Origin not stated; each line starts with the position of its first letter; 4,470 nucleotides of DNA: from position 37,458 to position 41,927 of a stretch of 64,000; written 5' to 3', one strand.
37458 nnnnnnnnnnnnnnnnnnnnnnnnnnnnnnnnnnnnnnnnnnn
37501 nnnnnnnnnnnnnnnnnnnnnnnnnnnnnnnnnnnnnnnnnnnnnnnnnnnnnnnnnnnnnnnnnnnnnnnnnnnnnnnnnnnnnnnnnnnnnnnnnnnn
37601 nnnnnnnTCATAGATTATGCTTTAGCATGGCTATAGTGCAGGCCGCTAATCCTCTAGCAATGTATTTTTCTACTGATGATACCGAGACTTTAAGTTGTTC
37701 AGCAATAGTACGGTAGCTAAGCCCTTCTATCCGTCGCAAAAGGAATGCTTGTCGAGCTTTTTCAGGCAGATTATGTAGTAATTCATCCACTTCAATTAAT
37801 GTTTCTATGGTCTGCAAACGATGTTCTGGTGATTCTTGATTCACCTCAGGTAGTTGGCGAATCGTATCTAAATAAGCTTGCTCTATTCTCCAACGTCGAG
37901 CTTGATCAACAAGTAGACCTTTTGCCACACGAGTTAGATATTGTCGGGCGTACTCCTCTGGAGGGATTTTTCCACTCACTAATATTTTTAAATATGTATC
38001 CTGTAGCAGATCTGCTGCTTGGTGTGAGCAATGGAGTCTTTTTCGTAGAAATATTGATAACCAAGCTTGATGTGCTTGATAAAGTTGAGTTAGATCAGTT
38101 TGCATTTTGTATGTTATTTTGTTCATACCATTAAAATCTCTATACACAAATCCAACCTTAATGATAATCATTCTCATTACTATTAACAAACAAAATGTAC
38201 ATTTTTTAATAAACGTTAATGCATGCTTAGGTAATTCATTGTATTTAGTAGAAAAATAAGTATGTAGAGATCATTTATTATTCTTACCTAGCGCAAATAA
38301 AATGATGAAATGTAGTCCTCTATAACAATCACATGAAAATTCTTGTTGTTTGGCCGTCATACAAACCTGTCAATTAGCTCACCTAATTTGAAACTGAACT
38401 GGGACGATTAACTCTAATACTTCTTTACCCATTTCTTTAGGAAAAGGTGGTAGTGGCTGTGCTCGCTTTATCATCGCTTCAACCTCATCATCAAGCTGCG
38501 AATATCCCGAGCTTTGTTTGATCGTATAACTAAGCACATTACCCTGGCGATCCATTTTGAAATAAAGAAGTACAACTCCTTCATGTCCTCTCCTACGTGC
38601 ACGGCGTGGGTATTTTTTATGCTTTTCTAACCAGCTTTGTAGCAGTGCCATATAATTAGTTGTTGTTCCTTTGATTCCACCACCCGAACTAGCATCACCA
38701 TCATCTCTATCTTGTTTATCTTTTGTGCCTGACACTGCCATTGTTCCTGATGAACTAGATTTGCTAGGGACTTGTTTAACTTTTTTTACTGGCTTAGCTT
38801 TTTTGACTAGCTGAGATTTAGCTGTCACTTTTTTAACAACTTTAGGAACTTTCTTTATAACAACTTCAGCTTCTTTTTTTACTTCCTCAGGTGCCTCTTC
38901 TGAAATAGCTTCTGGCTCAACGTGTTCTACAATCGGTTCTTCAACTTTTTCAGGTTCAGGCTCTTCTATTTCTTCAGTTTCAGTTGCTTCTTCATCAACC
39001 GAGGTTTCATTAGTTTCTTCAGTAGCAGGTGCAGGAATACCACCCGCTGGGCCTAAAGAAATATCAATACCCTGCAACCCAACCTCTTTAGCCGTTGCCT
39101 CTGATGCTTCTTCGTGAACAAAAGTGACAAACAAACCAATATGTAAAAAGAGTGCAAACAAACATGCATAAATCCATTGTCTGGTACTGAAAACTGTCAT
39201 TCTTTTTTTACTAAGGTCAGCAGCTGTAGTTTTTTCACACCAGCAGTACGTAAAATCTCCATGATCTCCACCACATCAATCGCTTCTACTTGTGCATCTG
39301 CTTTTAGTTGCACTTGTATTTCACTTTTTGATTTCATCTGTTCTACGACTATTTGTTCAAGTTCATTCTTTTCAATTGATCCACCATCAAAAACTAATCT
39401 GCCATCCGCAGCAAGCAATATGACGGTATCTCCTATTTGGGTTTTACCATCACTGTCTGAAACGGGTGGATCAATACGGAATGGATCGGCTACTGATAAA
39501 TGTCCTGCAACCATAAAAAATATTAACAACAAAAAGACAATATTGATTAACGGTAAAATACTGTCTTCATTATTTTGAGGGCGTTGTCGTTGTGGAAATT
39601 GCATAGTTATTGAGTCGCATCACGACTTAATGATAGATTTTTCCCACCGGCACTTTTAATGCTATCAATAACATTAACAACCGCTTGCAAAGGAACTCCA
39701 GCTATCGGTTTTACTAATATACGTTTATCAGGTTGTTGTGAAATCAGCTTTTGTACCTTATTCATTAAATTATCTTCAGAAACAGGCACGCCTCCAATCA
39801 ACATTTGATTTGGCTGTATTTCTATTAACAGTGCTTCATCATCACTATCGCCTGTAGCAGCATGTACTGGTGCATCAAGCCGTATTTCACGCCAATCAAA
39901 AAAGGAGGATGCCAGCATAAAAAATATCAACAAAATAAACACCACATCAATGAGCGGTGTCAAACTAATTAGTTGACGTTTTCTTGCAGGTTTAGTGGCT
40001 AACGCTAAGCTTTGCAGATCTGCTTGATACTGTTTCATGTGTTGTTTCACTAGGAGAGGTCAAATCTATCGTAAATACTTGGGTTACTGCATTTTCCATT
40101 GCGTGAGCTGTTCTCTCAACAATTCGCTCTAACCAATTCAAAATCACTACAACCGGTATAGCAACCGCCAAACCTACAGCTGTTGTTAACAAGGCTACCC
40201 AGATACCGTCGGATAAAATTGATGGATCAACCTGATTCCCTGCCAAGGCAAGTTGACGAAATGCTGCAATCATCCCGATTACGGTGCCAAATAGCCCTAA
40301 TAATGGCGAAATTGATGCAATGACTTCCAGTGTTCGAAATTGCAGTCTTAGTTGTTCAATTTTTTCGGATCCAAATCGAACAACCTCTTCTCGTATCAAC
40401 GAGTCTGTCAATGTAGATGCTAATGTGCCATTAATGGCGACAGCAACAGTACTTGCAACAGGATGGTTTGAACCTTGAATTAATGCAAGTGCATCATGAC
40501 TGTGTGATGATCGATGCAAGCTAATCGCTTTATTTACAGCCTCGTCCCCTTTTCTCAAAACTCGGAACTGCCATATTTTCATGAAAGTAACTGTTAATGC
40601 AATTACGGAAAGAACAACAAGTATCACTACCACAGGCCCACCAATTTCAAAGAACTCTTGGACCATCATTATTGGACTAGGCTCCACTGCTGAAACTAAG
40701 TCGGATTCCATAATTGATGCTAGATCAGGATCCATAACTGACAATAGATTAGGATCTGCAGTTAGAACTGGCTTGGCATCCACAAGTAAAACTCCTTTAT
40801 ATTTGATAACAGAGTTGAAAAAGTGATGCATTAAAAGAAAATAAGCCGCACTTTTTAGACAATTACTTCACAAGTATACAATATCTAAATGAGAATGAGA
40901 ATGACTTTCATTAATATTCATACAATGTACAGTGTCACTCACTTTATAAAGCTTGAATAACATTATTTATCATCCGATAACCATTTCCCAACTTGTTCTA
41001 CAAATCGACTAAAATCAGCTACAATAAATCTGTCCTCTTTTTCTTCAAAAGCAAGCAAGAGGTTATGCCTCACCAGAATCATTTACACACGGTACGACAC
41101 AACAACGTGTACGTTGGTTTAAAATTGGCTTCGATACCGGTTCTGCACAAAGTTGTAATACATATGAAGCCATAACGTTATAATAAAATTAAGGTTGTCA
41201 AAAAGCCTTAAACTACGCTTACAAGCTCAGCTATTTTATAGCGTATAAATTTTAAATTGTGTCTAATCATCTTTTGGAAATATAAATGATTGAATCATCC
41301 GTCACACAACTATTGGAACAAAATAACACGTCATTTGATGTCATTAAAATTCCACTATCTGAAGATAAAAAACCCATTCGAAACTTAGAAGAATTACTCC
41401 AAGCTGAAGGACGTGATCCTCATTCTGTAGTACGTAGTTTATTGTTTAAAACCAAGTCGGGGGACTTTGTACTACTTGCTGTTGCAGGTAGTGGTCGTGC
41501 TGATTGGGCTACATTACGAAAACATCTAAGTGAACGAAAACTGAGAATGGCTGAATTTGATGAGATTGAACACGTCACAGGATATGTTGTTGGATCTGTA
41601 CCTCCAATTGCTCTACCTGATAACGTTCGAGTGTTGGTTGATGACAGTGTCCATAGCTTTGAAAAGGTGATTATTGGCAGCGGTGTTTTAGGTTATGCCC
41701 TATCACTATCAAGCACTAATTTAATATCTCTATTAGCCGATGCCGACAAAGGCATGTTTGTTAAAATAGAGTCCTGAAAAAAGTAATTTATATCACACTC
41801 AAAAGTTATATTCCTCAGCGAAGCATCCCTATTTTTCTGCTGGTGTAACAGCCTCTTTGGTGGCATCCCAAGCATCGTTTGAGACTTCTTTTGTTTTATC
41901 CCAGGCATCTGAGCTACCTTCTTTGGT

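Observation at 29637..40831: Fur/ECF-controlled Slam (type XI secretion) locus with a non-lipidated TbpB/hemophilin-like cargo and a giant STN receptor, but no heme-utilisation genes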

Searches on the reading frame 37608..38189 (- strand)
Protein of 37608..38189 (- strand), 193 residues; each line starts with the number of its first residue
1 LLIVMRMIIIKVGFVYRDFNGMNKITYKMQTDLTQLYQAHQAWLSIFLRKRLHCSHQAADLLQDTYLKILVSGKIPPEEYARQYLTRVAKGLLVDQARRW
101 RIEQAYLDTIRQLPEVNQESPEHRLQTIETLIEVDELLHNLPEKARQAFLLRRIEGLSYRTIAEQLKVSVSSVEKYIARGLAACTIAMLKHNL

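Call 3: search_protein_families(library=pfam, proteins=[window:37608-38189:-], max_evalue=0.01)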
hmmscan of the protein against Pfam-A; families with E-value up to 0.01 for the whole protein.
window:37608-38189:- (193 aa): 8 families
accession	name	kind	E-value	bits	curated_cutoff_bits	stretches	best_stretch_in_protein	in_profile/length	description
PF08281.18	Sigma70_r4_2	-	4.5e-18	65.1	25.7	1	133-184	3-54/54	Sigma-70, region 4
PF04542.20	Sigma70_r2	-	2.2e-08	34.2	24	1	36-99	1-67/71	Sigma-70 region 2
PF04545.22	Sigma70_r4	-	2.3e-07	30.6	24.1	1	137-182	1-46/50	Sigma-70, region 4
PF13384.12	HTH_23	-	6.8e-06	26.2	24.6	1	143-179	4-40/50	Homeodomain-like domain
PF07638.17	Sigma70_ECF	-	1.6e-05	25.4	21.1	1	85-176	79-171/185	ECF sigma factor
PF22233.2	PhyR_sigma-like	-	7e-05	23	27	1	138-178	1-41/50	Response regulator PhyR, sigma-like domain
PF08279.18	HTH_11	-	0.0005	20.3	25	0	152-178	11-37/55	HTH domain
PF01399.33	PCI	-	0.0048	17.5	22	0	137-186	17-69/84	PCI domain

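Call 8: search_protein_families(library=ncbifam, proteins=[window:37608-38189:-], max_evalue=0.001)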
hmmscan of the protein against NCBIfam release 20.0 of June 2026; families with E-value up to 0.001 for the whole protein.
window:37608-38189:- (193 aa): 70 families (the best 25 are shown)
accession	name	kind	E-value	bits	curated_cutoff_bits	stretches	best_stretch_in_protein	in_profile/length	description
NF041727.1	ECF_sigma_FecI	equivalog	2.1e-44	151.5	260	1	27-186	7-166/169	ferric citrate uptake sigma factor FecI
NF007232.0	PRK09651.1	subfamily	1.7e-43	148.7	185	1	25-193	5-173/173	RNA polymerase sigma factor FecI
NF009180.0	PRK12528.1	subfamily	7.5e-43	146.4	184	1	32-186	9-163/165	RNA polymerase sigma factor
NF009175.0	PRK12523.1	equivalog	2.9e-42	144.6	271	1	34-188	13-167/172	RNA polymerase sigma factor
NF009177.0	PRK12525.1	subfamily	1.3e-34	119.4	266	1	31-188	9-166/168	RNA polymerase sigma factor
NF008889.0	PRK11924.1-1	subfamily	1.1e-33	116.3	181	1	32-188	11-167/173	RNA polymerase sigma factor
NF009181.0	PRK12529.1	equivalog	9.1e-32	110.6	247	1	31-188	14-176/179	RNA polymerase sigma factor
NF009179.0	PRK12527.1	equivalog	3.2e-26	92.3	162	1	44-189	8-154/159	RNA polymerase sigma factor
TIGR02937.1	sigma70-ECF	superfamily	8.5e-24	84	42.9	1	33-183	3-160/165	sigma-70 family RNA polymerase sigma factor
TIGR02985.1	Sig70_bacteroi1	subfamily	1.4e-22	80.6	126.4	1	34-182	4-156/162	RNA polymerase sigma-70 factor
NF005448.0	PRK07037.1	equivalog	2.2e-20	73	190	1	24-187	5-170/186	RNA polymerase factor sigma-70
TIGR02950.1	SigM_subfam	subfamily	7.5e-19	68.1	147.95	1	33-180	2-150/159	RNA polymerase sigma factor, SigM family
NF040705.1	sigma_mbnA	exception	4.6e-16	59.3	350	1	35-182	4-152/272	methanobactin precursor domain-containing sigma factor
NF009176.0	PRK12524.1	equivalog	4.8e-16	59.1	264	1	58-184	53-180/196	RNA polymerase sigma factor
NF009166.1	PRK12513.1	equivalog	7.5e-16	58.4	206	1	34-173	25-171/193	RNA polymerase sigma factor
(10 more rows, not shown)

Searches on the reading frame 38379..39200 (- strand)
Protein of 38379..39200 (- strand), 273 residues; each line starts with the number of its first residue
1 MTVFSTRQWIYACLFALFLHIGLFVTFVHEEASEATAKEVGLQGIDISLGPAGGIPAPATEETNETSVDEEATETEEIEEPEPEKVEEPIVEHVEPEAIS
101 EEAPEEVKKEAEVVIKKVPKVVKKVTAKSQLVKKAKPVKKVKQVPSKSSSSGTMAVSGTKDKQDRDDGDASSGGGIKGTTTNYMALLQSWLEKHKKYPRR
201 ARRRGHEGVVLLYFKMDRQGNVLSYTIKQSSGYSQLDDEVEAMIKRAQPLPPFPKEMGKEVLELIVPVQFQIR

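Call 3: search_protein_families(library=pfam, proteins=[window:38379-39200:-], max_evalue=0.01)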
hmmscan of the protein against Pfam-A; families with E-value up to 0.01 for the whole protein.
window:38379-39200:- (273 aa): 2 families
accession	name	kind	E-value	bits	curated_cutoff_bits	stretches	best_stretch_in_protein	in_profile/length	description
PF03544.19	TonB_C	-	6.4e-18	65.4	24.6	1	194-271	2-78/79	Gram-negative bacterial TonB protein C-terminal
PF13103.11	TonB_2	-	4.4e-11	43.2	22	1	183-263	4-80/85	TonB C terminal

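Call 8: search_protein_families(library=ncbifam, proteins=[window:38379-39200:-], max_evalue=0.001)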
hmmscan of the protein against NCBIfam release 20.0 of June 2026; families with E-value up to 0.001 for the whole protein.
window:38379-39200:- (273 aa): 4 families
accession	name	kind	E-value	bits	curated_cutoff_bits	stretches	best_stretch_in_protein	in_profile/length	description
TIGR01352.1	tonB_Cterm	subfamily_domain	5.7e-20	71.4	27.1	1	195-272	1-75/76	TonB family protein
NF008082.0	PRK10819.1-3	equivalog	8.2e-07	29.1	265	1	68-228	65-199/242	TonB system transport protein TonB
NF047760.1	LIC10042_TonB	equivalog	4.2e-05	23.7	100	0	176-272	70-155/156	LIC_10042 family TonB-like protein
NF008081.0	PRK10819.1-2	equivalog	0.0003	20.8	377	1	68-246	50-213/240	TonB system transport protein TonB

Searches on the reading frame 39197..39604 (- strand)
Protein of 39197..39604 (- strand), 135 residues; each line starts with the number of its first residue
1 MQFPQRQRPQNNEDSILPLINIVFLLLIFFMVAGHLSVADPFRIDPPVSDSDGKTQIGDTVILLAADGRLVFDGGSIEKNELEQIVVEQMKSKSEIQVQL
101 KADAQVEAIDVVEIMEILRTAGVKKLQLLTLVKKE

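Call 3: search_protein_families(library=pfam, proteins=[window:39197-39604:-], max_evalue=0.01)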
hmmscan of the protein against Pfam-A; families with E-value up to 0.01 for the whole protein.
window:39197-39604:- (135 aa): 1 family
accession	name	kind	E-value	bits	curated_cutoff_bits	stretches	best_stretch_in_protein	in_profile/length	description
PF02472.21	ExbD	-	2.9e-23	82.8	25.4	1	11-130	5-125/128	Biopolymer transport protein ExbD/TolR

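Call 8: search_protein_families(library=ncbifam, proteins=[window:39197-39604:-], max_evalue=0.001)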
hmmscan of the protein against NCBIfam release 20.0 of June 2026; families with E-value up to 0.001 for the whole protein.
window:39197-39604:- (135 aa): 4 families
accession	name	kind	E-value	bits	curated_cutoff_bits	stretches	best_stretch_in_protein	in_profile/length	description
TIGR02801.1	tolR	equivalog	5.9e-13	49.6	127.3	1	15-130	6-128/129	protein TolR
NF008429.0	PRK11267.1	equivalog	9.2e-13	48.4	216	1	12-129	16-133/141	TonB system transport protein ExbD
TIGR02803.1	ExbD_1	equivalog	1.3e-11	44.6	152.95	1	15-129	5-119/122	TonB system transport protein ExbD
TIGR02804.1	ExbD_2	equivalog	1.6e-07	31.7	123.45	1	14-130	4-119/121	TonB system transport protein ExbD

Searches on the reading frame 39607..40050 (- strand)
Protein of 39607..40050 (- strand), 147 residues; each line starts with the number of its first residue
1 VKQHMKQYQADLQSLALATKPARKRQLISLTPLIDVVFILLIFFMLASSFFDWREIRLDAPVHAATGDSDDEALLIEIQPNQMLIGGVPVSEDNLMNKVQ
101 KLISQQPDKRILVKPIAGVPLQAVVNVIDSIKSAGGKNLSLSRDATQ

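Call 3: search_protein_families(library=pfam, proteins=[window:39607-40050:-], max_evalue=0.01)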
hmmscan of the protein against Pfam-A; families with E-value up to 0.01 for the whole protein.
window:39607-40050:- (147 aa): 1 family
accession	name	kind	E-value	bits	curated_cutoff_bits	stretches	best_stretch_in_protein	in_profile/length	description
PF02472.21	ExbD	-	1.3e-24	87.1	25.4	1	24-143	4-125/128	Biopolymer transport protein ExbD/TolR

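Call 8: search_protein_families(library=ncbifam, proteins=[window:39607-40050:-], max_evalue=0.001)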
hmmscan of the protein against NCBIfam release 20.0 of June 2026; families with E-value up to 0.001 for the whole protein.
window:39607-40050:- (147 aa): 5 families
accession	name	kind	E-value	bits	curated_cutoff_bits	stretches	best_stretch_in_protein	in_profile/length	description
TIGR02801.1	tolR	equivalog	2.8e-12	47.4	127.3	1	28-141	5-126/129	protein TolR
NF008429.0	PRK11267.1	equivalog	2.1e-11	44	216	1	28-139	18-130/141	TonB system transport protein ExbD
TIGR02803.1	ExbD_1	equivalog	7.7e-11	42.2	152.95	1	28-140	4-117/122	TonB system transport protein ExbD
TIGR02804.1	ExbD_2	equivalog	2.3e-08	34.4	123.45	1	28-140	4-116/121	TonB system transport protein ExbD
NF008248.0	PRK11024.1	equivalog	9.5e-05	22.5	162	1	27-141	15-137/142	colicin uptake protein TolR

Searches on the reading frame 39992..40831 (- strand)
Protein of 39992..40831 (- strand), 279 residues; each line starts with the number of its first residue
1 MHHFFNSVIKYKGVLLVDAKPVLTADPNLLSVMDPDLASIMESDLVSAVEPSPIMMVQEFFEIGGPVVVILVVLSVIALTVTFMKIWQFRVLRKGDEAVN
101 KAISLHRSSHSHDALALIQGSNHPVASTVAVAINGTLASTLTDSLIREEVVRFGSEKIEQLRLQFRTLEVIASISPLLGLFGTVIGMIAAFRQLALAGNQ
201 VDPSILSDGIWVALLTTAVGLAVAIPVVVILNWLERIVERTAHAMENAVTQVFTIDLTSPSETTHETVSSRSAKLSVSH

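Call 3: search_protein_families(library=pfam, proteins=[window:39992-40831:-], max_evalue=0.01)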
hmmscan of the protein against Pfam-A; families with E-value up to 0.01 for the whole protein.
window:39992-40831:- (279 aa): 1 family
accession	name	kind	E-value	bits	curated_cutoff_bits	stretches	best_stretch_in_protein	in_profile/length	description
PF01618.21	MotA_ExbB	-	1.4e-27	96.4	22.9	1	144-246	25-126/127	MotA/TolQ/ExbB proton channel family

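Call 8: search_protein_families(library=ncbifam, proteins=[window:39992-40831:-], max_evalue=0.001)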
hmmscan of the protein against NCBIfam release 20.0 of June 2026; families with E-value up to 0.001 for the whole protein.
window:39992-40831:- (279 aa): 8 families
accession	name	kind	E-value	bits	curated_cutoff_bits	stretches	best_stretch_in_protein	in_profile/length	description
TIGR02796.1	tolQ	equivalog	9.2e-21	74.6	221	1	67-253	16-211/216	protein TolQ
TIGR02797.1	exbB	equivalog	5.6e-18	65.5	206.2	1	52-253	1-206/211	tonB-system energizer ExbB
TIGR02805.1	exbB2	equivalog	2.4e-14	53.7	135.35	1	163-243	53-132/138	TonB-system energizer ExbB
NF008066.0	PRK10801.1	equivalog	2.9e-13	49.8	403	1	157-255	119-216/230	Tol-Pal system protein TolQ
NF007722.0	PRK10414.1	equivalog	3.9e-11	42.9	402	1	168-254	133-218/244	tol-pal system-associated acyl-CoA thioesterase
NF006583.0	PRK09109.1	equivalog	3.8e-06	26.2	237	1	63-254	40-227/246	flagellar motor protein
NF006527.0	PRK08990.1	equivalog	2.7e-05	23.6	341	1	63-229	39-198/254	flagellar motor protein PomA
NF005237.0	PRK06743.1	equivalog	0.00062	19.2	373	1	89-230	84-222/277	flagellar motor protein MotP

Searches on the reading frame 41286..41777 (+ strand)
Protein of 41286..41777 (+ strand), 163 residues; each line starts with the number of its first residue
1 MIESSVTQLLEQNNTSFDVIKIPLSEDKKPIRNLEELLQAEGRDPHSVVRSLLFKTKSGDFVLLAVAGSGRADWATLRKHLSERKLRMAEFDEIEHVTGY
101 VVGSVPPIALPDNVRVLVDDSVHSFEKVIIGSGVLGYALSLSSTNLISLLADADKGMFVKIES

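Call 7: search_protein_families(library=ncbifam, proteins=[window:41286-41777:+], max_evalue=0.001)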
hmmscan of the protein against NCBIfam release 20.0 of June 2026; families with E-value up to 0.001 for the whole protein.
window:41286-41777:+ (163 aa): 3 families
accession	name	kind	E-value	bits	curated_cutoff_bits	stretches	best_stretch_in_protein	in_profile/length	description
TIGR00011.1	YbaK_EbsC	equivalog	1.3e-20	73.8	153.25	1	6-151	3-145/152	Cys-tRNA(Pro) deacylase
NF007951.0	PRK10670.1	equivalog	2.1e-10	40.7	243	1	7-151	5-149/159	Cys-tRNA(Pro)/Cys-tRNA(Cys) deacylase YbaK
NF006625.0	PRK09194.1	equivalog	8e-10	38.2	558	1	31-136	257-361/559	proline--tRNA ligase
